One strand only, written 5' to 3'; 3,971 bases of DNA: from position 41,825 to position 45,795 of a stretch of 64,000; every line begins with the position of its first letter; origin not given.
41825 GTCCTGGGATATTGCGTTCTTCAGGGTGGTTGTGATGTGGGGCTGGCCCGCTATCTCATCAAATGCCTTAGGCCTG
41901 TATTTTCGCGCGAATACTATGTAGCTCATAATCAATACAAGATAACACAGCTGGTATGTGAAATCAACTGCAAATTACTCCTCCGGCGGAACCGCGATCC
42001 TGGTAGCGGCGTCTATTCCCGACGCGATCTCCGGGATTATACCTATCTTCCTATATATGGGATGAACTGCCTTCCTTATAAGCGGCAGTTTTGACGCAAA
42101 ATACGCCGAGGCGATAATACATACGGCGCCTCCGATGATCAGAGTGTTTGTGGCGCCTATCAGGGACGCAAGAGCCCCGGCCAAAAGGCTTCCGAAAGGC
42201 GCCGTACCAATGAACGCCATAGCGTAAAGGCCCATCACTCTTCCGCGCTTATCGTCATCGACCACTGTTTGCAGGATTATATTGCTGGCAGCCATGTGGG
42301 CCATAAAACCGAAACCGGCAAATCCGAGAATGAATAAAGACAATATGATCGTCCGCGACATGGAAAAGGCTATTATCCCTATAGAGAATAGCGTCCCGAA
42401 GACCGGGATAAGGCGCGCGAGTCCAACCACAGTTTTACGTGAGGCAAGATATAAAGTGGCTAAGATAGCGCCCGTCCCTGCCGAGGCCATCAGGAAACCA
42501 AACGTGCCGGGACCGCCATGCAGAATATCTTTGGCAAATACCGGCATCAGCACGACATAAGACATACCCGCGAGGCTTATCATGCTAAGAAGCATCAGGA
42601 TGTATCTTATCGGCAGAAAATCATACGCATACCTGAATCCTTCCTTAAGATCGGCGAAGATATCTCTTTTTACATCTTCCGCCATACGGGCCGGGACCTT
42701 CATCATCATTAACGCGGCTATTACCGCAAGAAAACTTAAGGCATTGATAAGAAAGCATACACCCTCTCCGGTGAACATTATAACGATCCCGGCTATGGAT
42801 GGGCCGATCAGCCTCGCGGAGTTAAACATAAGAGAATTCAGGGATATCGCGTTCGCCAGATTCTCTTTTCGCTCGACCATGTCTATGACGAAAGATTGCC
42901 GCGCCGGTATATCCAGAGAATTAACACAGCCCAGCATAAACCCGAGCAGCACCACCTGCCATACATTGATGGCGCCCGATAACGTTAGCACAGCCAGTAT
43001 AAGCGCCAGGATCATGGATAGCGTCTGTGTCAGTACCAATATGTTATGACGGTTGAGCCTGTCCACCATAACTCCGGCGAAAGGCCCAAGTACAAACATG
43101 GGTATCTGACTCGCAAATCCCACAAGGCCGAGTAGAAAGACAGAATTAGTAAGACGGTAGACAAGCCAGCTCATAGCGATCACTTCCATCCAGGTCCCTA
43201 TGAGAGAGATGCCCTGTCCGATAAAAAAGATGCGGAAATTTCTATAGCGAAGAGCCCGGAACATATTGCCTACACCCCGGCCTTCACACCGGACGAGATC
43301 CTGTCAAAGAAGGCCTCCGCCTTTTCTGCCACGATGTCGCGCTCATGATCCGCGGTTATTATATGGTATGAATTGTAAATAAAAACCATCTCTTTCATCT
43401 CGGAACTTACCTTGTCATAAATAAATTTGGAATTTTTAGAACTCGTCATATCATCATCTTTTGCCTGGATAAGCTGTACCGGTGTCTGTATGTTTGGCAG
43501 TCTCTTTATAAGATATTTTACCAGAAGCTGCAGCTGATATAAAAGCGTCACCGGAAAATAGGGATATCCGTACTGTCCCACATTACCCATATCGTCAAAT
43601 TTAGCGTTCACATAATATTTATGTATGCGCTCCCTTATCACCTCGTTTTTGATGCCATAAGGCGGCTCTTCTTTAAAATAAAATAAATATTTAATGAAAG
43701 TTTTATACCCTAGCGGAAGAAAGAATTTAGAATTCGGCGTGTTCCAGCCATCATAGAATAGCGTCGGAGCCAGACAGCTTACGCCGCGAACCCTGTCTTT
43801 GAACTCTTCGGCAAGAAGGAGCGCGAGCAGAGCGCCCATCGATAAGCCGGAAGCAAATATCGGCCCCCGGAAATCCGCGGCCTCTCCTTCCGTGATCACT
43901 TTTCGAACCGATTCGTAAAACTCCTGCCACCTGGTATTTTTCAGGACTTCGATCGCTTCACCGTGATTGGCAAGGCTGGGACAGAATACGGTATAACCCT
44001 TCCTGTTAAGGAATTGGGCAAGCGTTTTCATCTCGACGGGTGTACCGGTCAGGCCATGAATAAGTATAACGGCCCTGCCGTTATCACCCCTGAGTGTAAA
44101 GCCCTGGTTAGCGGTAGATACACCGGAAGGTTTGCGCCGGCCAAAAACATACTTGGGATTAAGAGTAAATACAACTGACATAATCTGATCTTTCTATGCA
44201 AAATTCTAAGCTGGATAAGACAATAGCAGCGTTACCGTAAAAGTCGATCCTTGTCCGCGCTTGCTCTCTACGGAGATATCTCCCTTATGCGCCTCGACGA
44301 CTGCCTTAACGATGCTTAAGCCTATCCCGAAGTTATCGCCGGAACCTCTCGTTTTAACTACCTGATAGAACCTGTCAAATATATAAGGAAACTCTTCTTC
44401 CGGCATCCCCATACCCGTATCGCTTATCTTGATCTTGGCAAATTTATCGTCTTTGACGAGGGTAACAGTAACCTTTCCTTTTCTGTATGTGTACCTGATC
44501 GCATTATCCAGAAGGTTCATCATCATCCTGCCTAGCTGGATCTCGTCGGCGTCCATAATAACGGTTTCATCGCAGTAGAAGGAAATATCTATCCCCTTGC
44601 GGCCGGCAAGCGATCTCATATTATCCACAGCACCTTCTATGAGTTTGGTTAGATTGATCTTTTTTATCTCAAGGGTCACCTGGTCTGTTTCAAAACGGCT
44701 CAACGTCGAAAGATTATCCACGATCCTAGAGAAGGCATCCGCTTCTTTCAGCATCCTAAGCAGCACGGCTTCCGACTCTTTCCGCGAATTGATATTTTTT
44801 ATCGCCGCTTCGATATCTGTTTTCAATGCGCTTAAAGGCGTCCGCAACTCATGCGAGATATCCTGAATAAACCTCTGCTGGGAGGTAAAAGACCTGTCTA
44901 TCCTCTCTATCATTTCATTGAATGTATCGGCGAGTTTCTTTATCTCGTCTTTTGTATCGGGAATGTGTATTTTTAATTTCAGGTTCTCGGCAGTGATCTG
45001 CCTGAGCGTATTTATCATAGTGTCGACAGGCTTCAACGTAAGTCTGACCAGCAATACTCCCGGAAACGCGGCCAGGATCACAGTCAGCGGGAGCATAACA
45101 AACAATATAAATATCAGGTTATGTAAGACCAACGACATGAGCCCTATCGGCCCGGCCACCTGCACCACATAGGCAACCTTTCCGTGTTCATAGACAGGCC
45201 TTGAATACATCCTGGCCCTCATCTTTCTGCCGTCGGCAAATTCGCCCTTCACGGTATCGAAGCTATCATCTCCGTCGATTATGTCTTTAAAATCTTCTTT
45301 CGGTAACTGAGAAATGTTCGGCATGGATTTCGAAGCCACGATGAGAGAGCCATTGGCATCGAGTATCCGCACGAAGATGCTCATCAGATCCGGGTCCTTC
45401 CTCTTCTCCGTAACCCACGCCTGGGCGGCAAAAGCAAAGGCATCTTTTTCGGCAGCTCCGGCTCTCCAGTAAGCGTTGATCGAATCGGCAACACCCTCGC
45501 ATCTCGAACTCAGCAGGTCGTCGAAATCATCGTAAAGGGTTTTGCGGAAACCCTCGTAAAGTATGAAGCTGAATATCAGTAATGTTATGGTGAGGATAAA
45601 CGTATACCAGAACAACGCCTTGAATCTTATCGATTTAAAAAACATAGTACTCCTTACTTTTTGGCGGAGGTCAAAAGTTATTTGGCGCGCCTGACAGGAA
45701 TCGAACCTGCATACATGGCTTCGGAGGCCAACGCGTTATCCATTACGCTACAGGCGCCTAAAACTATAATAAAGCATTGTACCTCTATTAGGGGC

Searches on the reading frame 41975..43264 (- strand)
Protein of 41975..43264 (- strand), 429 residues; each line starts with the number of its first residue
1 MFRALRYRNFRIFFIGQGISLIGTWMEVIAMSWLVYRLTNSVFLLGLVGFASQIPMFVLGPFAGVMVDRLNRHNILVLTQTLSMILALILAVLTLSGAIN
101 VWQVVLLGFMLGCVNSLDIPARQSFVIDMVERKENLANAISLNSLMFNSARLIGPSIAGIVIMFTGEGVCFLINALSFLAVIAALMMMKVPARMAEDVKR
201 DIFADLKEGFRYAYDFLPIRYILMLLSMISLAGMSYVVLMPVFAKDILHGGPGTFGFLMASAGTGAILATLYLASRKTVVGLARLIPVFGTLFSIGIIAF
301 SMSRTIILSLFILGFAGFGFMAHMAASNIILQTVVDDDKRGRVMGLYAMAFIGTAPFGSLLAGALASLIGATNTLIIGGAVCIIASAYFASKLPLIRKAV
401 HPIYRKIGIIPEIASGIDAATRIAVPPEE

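Call 75: search_protein_families(library=pfam, proteins=[window:41975-43264:-], max_evalue=0.00001)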
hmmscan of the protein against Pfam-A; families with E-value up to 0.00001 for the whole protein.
window:41975-43264:- (429 aa): 2 families
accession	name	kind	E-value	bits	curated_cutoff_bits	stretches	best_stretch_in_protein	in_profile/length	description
PF05977.19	MFS_3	-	1.3e-66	225.6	27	1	4-395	6-397/524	Transmembrane secretion effector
PF07690.21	MFS_1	-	6.3e-38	131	33.4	2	14-350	2-338/347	Major Facilitator Superfamily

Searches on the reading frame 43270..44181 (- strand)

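Call 75: search_protein_families(library=pfam, proteins=[window:43270-44181:-], max_evalue=0.00001)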
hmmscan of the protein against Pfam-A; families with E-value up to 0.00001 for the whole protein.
window:43270-44181:- (303 aa): 3 families
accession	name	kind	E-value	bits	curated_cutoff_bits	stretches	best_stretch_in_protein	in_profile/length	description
PF12146.15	Hydrolase_4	-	1.2e-21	77.5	27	1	36-279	5-238/239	Serine aminopeptidase, S33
PF00561.26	Abhydrolase_1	-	1.4e-14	54.8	25.8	1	37-166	2-120/245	alpha/beta hydrolase fold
PF12697.13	Abhydrolase_6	-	2.3e-10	42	26.3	1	38-250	1-178/217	Alpha/beta hydrolase family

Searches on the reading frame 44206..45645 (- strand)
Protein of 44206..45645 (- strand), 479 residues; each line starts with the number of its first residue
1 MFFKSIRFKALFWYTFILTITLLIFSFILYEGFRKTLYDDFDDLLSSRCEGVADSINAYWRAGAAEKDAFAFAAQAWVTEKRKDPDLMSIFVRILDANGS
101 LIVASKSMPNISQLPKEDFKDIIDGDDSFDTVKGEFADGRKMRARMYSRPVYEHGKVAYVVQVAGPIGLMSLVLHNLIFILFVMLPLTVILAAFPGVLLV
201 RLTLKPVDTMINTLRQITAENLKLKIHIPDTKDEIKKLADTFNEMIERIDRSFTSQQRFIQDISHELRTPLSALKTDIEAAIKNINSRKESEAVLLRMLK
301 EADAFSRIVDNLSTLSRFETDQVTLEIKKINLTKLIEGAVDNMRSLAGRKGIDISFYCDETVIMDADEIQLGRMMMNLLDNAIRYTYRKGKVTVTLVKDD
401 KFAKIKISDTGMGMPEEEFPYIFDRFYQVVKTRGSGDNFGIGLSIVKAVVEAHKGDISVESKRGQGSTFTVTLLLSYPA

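Call 75: search_protein_families(library=pfam, proteins=[window:44206-45645:-], max_evalue=0.00001)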
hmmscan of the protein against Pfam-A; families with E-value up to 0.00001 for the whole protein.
window:44206-45645:- (479 aa): 4 families
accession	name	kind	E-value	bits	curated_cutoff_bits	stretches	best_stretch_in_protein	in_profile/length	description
PF02518.31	HATPase_c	-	2.1e-28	99.4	26.4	1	367-475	2-109/111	Histidine kinase-, DNA gyrase B-, and HSP90-like ATPase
PF00512.31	HisKA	-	1.5e-10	41.4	26.9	1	256-320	2-65/66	His Kinase A (phospho-acceptor) domain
PF00672.30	HAMP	-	1.6e-09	38.4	25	1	198-249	1-51/53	HAMP domain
PF14501.12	HATPase_c_5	-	8.2e-07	29.3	22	1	370-463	5-92/102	GHKL domain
